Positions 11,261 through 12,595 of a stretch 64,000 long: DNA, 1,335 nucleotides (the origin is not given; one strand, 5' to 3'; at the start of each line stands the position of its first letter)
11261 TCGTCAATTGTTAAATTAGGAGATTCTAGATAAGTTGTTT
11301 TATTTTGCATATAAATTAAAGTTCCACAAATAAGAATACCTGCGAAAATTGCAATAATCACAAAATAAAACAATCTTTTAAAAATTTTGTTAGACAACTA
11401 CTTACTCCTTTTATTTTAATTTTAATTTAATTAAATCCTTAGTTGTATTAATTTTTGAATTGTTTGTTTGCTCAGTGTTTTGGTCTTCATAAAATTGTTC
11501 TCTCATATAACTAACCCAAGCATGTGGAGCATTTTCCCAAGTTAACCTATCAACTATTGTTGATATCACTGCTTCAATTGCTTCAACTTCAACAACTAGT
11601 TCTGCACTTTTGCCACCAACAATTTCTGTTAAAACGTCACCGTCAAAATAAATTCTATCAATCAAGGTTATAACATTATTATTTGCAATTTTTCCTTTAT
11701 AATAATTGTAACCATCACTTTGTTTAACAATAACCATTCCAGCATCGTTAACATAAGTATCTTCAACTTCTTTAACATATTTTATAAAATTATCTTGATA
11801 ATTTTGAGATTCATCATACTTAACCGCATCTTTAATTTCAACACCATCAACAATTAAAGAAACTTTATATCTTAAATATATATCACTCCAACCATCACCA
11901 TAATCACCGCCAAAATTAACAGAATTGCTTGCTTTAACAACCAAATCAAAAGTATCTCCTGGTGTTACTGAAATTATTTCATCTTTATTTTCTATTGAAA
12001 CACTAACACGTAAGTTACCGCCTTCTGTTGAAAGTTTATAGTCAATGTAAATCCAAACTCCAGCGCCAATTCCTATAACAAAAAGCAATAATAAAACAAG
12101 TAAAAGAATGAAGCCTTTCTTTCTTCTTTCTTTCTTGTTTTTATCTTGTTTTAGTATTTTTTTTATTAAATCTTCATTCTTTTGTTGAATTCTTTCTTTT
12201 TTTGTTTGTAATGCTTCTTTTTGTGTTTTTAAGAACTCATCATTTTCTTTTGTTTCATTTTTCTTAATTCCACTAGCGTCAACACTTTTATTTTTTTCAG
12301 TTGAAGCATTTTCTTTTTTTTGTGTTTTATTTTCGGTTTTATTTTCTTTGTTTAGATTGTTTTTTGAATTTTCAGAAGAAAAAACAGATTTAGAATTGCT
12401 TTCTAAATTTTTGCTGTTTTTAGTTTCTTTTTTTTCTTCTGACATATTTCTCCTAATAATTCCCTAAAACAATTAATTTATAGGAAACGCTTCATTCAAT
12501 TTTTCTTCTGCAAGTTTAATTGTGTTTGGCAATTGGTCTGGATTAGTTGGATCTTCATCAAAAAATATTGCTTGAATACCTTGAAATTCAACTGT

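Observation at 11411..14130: Two TasA-fold relatives swap the cleavable SipW signal for a long K/N/E-rich cytoplasmic tail plus TM anchor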

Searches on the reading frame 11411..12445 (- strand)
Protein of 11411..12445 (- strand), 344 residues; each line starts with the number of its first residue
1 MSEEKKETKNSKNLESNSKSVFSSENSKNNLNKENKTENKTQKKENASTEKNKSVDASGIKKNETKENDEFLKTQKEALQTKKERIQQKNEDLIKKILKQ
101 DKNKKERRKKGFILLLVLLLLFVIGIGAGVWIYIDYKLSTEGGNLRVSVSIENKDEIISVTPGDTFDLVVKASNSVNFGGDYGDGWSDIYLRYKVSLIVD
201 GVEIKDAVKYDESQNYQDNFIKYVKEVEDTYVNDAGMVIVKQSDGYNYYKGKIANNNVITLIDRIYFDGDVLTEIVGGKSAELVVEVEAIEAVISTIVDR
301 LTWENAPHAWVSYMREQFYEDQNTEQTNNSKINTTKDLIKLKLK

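Call 3: search_protein_families(library=pfam, proteins=[window:11411-12445:-], max_evalue=1)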
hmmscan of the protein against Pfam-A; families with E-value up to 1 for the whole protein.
window:11411-12445:- (344 aa): 4 families
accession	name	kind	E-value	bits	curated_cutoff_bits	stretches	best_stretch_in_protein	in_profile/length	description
PF20990.2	DUF2207_C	-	0.0044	17.2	33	1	32-132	55-160/247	Predicted membrane protein (DUF2207) C-terminal domain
PF05739.25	SNARE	-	0.071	13.6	26.8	1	95-124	22-51/53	SNARE domain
PF01080.22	Presenilin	-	0.11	11.6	34.3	1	20-95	241-315/408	Presenilin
PF13373.11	Dsc3_C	-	0.81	10.3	25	0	307-332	12-37/145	DSC E3 ubiquitin ligase complex subunit 3, C-terminal domain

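Call 4: search_protein_families(library=ncbifam, proteins=[window:11411-12445:-], max_evalue=1)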
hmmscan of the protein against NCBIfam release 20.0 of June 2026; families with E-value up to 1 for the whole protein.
window:11411-12445:- (344 aa): 7 families
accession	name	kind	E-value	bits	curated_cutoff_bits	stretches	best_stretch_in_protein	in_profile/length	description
NF047909.1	CellAnchorMapZStrp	equivalog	0.00043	19.2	700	1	6-141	63-193/474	cell division site-positioning protein MapZ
NF033483.0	PknB_PASTA_kin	equivalog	0.0011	18.1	450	1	38-140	276-363/563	Stk1 family PASTA domain-containing Ser/Thr kinase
TIGR01241.2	FtsH_fam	equivalog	0.024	13.4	600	1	28-144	23-137/598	ATP-dependent zinc metalloprotease FtsH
NF045516.2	SepX_GlpR_1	exception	0.041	13.7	160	1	15-130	110-209/293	divisome protein SepX/GlpR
NF050100.1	SepX_GlpR_3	exception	0.073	12.9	150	1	35-131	27-126/209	divisome protein SepX/GlpR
TIGR00437.1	feoB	equivalog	0.12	11.1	315.65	1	7-128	165-271/594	ferrous iron transport protein B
TIGR04211.1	SH3_and_anchor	equivalog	0.41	10.2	65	1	14-106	71-164/198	TIGR04211 family SH3 domain-containing protein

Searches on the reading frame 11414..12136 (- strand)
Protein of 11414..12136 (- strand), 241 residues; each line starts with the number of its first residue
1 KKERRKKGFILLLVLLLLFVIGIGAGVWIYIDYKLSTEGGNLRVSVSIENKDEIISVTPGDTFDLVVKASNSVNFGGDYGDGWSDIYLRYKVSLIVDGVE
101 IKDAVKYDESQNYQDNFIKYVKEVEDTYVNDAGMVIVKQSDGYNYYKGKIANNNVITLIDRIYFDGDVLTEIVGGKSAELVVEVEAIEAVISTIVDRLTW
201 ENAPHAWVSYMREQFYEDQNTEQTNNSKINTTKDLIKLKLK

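Call 7: find_homologous_proteins(query=window:11414-12136:-, max_evalue=0.01)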
Query seq(241 aa) (241 aa): 1 proteins with E <= 0.01 among 1149 candidates.
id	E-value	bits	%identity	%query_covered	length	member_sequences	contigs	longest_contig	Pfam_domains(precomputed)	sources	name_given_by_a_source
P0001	1.4e-150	517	100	100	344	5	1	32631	-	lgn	-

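Call 12: find_homologous_proteins(query=A2, max_evalue=0.001)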
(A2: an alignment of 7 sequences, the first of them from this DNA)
Query A2 (7 sequences) (223 aa, profile of the alignment): 7 proteins with E <= 0.001 among 7201 candidates.
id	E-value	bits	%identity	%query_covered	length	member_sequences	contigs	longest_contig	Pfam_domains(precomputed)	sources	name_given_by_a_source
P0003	6.6e-58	214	24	32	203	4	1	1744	-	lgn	-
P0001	8.2e-54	201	100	100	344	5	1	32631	-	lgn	-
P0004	1.6e-51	193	-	-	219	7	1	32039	-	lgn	-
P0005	1.3e-20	92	25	49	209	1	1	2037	-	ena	-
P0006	8.1e-20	90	20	43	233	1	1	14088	-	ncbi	-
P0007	6.8e-19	87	-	-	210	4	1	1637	-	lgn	-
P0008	3.6e-16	78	75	4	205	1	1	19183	-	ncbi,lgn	-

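Call 13: find_encoding_contigs(protein=P0006, flank=10000, max_places=3)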
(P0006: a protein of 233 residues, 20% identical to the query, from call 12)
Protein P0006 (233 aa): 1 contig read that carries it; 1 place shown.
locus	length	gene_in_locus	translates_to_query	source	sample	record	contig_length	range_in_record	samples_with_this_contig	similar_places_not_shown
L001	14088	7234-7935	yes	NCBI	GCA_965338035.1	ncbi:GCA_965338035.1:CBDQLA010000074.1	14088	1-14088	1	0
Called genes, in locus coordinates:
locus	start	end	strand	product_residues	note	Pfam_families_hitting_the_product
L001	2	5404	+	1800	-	?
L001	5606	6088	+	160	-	PF10502:Peptidase_S26 (weak)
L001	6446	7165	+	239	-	-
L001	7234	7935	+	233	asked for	-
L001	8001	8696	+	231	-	-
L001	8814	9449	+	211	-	-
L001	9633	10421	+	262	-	-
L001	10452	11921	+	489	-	-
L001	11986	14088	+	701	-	?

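Call 14: find_encoding_contigs(protein=P0008, flank=10000, max_places=3)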
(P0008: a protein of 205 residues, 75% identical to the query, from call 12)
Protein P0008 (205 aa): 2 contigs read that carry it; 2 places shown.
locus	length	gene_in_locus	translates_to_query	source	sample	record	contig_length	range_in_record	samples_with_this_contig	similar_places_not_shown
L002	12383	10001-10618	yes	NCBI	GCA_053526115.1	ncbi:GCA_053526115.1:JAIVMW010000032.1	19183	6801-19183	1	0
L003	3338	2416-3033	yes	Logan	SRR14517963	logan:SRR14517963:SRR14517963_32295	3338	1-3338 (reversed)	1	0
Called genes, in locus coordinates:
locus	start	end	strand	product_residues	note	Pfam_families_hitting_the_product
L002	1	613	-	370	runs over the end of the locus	PF03845:Spore_permease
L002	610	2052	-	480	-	PF03323:GerA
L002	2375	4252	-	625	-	PF01841:Transglut_core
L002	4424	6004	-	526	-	-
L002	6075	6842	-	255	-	-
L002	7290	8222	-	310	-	-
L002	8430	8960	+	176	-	-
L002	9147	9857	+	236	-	-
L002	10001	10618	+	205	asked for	-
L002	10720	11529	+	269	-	-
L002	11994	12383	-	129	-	?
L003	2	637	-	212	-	?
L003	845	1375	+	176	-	-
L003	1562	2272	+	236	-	-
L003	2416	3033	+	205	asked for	-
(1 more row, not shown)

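Call 15: find_encoding_contigs(protein=P0001, flank=10000, max_places=3)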
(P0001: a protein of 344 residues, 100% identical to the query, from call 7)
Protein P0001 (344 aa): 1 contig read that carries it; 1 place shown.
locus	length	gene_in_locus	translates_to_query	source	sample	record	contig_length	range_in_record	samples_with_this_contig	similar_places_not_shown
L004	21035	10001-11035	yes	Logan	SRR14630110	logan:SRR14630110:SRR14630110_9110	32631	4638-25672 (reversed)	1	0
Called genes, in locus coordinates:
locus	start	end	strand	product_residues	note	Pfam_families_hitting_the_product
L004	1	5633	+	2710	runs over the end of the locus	-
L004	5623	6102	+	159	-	-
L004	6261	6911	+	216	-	-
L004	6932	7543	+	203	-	-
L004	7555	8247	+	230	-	-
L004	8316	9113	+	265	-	-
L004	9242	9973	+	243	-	-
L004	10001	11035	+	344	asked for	-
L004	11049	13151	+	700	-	PF01841:Transglut_core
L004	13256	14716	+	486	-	PF03323:GerA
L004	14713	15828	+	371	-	PF03845:Spore_permease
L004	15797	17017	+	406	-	PF25198:Spore_GerAC_N, PF05504:Spore_GerAC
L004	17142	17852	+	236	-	PF00005:ABC_tran, PF13304:AAA_21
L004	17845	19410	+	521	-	-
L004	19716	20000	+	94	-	PF01250:Ribosomal_S6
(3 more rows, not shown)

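Call 18: search_protein_representatives(alignment_id=A2)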
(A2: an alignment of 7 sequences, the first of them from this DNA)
Query: 7 sequences, 215 profile positions. Proteins with E-value up to 0.001 (for the whole library): 4154; up to 1e-10: 578; up to 1e-30: 10. The best 150 are listed.
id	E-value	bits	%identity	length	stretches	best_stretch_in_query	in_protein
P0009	4.0e-69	249.1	-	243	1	5-211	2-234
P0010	1.3e-66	241.0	-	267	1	1-211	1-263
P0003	2.1e-58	214.1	-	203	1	1-214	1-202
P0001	2.6e-54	200.7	-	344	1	3-212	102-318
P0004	5.0e-52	193.3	-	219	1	1-209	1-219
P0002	3.2e-46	174.3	-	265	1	4-209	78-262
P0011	3.4e-38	148.1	-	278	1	1-209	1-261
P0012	6.9e-32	127.4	-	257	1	7-200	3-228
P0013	1.1e-31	126.8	-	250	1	6-207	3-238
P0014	7.8e-31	124.0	-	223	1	2-206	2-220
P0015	2.0e-30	122.7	-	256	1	10-201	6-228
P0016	4.4e-27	111.8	-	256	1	7-195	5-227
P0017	5.8e-27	111.4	-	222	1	7-211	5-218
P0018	1.1e-26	110.4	-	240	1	7-193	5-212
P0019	1.8e-24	103.2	-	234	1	1-203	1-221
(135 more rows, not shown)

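Call 35: predict_structure(alignment_id=A5)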
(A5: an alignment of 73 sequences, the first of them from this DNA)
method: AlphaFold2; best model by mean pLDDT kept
length: 241 residues; sequences in the alignment: 73
mean_pLDDT: 80.6   pTM: 0.69
mean pLDDT of the five models: 80.6, 80.0, 79.9, 79.8, 79.8
residues with pLDDT >= 90: 82; 70-90: 105; 50-70: 47; < 50: 7
segments of 3 or more residues with pLDDT < 50: 237-241
pLDDT, mean of each block of 10 residues (from residue 1): 90 96 84 57 78 76 90 69 87 93 88 73 66 82 91 91 90 88 91 74 87 85 64 48 35
secondary structure, 60 per line:
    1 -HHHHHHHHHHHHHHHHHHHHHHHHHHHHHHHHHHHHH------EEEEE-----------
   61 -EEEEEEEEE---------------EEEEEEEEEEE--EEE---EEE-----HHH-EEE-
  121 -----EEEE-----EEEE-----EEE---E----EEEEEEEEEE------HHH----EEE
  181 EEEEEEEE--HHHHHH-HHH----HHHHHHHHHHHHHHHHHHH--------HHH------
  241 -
elements in order: H2-38 E45-49 E62-70 E86-96 E99-101 E105-107 E117-119 E126-129 E135-138 E144-146 E155-164 E178-188 H191-196 H205-223

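Call 38: search_solved_structures(query=A5, max_evalue=10, show_alignments=2)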
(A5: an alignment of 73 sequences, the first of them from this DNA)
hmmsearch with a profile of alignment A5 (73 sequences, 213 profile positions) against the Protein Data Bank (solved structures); distinct sequences matched with E-value up to 10: 12.
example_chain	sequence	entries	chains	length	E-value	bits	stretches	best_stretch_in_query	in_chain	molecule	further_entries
9hmf_O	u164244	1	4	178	0.025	17.5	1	4-41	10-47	Flagellar protein FliL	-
9sj2_C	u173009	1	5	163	0.21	14.5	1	38-105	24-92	AbpX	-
9rhp_A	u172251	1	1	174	0.27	14.2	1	38-104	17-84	Archaeal bundling protein X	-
1vrs_A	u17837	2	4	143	0.46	13.4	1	126-179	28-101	Thiol:disulfide interchange protein dsbD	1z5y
1jzd_C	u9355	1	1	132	0.47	13.4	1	126-179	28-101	thiol:disulfide interchange protein dsbd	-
7pa6_KKK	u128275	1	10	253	0.48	13.4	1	96-143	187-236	scFv 27C11 antibody heavy chain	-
1l6p_A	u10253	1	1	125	0.53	13.2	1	126-178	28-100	Thiol:disulfide interchange protein dsbD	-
3pfu_A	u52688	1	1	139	0.64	12.9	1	126-178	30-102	Thiol:disulfide interchange protein dsbD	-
5nhi_A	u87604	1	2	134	0.66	12.9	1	126-178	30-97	Thiol:disulfide interchange protein DsbD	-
1jpe_A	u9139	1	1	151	0.81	12.6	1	126-178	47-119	DsbD-alpha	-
2w0c_T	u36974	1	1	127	0.97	12.4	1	130-202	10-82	PROTEIN P6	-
8wsq_A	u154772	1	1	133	1.2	12.1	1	75-144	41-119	RV11-H scFv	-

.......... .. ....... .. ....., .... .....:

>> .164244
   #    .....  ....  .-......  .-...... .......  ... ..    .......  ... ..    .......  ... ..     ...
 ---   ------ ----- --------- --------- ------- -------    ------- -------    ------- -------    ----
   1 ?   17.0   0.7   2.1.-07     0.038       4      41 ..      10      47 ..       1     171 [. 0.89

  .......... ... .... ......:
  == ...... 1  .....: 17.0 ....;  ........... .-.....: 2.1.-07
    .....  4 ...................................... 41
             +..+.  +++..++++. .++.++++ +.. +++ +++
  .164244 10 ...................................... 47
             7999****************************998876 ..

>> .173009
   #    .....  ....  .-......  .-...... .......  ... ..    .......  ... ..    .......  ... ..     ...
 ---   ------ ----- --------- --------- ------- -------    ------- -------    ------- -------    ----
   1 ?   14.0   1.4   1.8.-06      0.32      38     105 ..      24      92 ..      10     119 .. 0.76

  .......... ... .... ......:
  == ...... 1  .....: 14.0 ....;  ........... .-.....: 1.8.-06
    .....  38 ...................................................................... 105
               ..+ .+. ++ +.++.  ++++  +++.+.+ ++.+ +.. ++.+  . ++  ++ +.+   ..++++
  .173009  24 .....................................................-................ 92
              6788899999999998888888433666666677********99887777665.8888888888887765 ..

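Call 39: search_protein_families(library=pfam, alignment_id=A5, max_evalue=0.01)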
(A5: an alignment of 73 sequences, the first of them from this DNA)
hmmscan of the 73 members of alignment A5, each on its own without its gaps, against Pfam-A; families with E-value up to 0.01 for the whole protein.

A. member 1, seq(241 aa): 0 families

B. families by the number of members that match (of 73 scanned): 8 families
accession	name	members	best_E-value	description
PF12389.13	Peptidase_M73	40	1.5e-10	Camelysin metallo-endopeptidase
PF12420.13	DUF3671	1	0.00048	Fam-L, Fam-M like protein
PF13800.11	Sigma_reg_N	1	0.00091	Sigma factor regulator N-terminal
PF18099.7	CBM_35_2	1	0.0018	Carbohydrate binding module (family 35)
PF13962.11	PGG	1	0.0039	Domain of unknown function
PF06072.16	Herpes_US9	1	0.0058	Alphaherpesvirus tegument protein US9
PF06024.17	Orf78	1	0.0097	Orf78 (ac78)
PF05808.16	Podoplanin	1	0.0097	Podoplanin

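Call 40: search_protein_families(library=ncbifam, alignment_id=A5, max_evalue=0.01)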
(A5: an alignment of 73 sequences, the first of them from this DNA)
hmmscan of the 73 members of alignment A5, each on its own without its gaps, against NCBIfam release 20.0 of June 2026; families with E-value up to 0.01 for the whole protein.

A. member 1, seq(241 aa): 0 families

B. families by the number of members that match (of 73 scanned): 14 families
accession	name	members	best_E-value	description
TIGR04088.1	cognate_SipW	44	1.9e-11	SipW-dependent-type signal peptide-containing protein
TIGR04090.1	exp_by_SipW_IV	30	4.4e-15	BsaA family SipW-dependent biofilm matrix protein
NF046066.1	BioflmMtrxTasA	9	1.6e-06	biofilm matrix protein TasA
NF033483.0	PknB_PASTA_kin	3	0.00076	Stk1 family PASTA domain-containing Ser/Thr kinase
NF033776.1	stress_YhcN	3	0.0028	peroxide/acid stress response protein YhcN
TIGR04089.1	exp_by_SipW_III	2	2.8e-06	alternate-type signal peptide domain-containing protein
NF010008.0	PRK13481.1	2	5.2e-05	glycosyltransferase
NF053592.1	HK_near_YfiR_like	1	0.00049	sensor histidine kinase, YfiR-like protein-associated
NF004285.1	PRK05696.1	1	0.0016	flagellar basal body-associated protein FliL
NF005092.1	PRK06522.2-3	1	0.0017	2-dehydropantoate 2-reductase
NF041241.1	YhfZ_full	1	0.0023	GntR family transcriptional regulator YhfZ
TIGR04526.1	predic_Ig_block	1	0.0028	putative immunoglobulin-blocking virulence protein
TIGR03516.1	ppisom_GldI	1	0.0055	gliding motility-associated peptidyl-prolyl isomerase GldI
NF033919.1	PA2779_fam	1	0.0087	PA2779 family protein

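Call 54: find_related_loci(query=A7, collection=genome_contigs, flank=10000)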
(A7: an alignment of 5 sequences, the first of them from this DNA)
Query A7 (194 aa) in genome_contigs; peptide patterns used: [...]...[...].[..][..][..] (x = any residue, [..] = any of these).
54 stretches matched a pattern; 5 encode a relative of the query (tblastn E <= 1e-3); 5 distinct loci.
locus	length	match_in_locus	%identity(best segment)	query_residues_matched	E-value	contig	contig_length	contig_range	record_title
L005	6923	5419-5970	35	1-182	2e-29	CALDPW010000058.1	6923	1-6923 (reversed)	MAG TPA_asm: uncultured Clostridia bacterium isolate SRR6425815_bin.116_CONCOCT_v1.1_MAG genome assembly, contig: ERZ176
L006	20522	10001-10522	32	12-179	2e-17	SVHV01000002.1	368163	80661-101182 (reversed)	MAG: Clostridiales bacterium isolate SIG393 NODE_139_length_368163_cov_7.596885, whole genome shotgun sequence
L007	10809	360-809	32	28-184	7e-17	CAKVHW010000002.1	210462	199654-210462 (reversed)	MAG: uncultured Clostridia bacterium isolate REFINED_METABAT215_TOP10_CONTIGS_1500_ASSEMBLY_K77_MERGED__Nepal_MoBio_Fibe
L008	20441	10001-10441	35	27-183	3e-15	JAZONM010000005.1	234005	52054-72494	MAG: Clostridia bacterium isolate T1900045639_YK20190333.MAGScoT_cleanbin_000015 SGB_8118_k141_313996, whole genome shot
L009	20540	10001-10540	29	8-184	2e-11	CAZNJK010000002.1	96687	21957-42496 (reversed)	MAG TPA_asm: uncultured Christensenella sp. isolate SRP225648_co1_73 genome assembly, contig: NODE_277_length_96687_cov_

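Call 70: search_protein_families(library=pfam, proteins=[L001:10452-11921:+, L002:4424-6004:-, L005:5002-6165:+, L006:9503-10540:+, L008:9572-10486:+, L002:7290-8228:-, L009:9782-10576:+], max_evalue=0.01)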
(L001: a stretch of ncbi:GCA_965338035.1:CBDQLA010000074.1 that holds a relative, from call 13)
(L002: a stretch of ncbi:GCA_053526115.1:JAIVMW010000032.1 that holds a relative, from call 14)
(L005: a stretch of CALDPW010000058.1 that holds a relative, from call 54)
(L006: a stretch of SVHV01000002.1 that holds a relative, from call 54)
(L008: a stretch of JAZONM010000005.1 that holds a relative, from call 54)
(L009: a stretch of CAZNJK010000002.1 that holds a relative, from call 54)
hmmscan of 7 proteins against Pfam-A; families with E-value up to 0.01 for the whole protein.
L001:10452-11921:+ (489 aa): 0 families

L002:4424-6004:- (526 aa): 0 families

L005:5002-6165:+ (387 aa): 5 families
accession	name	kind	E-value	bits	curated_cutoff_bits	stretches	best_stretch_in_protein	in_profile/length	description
PF06024.17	Orf78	-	0.0016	19.1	29.4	0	80-135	35-91/101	Orf78 (ac78)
PF14316.11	DUF4381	-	0.0041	17.9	27.2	0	344-378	20-53/145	Domain of unknown function (DUF4381)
PF15102.11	TMEM154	-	0.0068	16.7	30.3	0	89-133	45-88/153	TMEM154 protein family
PF20990.2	DUF2207_C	-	0.0073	16.5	33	0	49-374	90-195/247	Predicted membrane protein (DUF2207) C-terminal domain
PF20226.3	DUF6585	-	0.0075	16.1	27.7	1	100-154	47-99/249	Family of unknown function (DUF6585)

L006:9503-10540:+ (345 aa): 0 families

L008:9572-10486:+ (304 aa): 2 families
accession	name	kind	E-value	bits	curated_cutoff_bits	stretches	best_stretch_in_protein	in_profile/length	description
PF06072.16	Herpes_US9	-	0.0026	18.1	23.7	1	62-105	9-51/61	Alphaherpesvirus tegument protein US9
PF14610.12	Psg1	-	0.0071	16.6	30.1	0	50-114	123-182/186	Ykl077w/Psg1 (Pma1 Stabilization in Golgi)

L002:7290-8228:- (312 aa): 0 families

L009:9782-10576:+ (264 aa): 0 families

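Call 77: find_related_loci(query=A7, collection=metagenome_contigs, flank=7000)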
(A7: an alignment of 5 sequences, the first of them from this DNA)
Query A7 (194 aa) in metagenome_contigs; peptide patterns used: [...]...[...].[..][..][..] (x = any residue, [..] = any of these).
86 stretches matched a pattern, but none encodes a relative of the query by tblastn (E <= 1e-3).

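Call 80: find_related_loci(query=A11, collection=metagenome_contigs, flank=7000)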
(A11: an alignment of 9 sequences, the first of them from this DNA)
Query A11 (194 aa) in metagenome_contigs; peptide patterns used: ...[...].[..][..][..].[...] (x = any residue, [..] = any of these).
136 stretches matched a pattern, but none encodes a relative of the query by tblastn (E <= 1e-3).
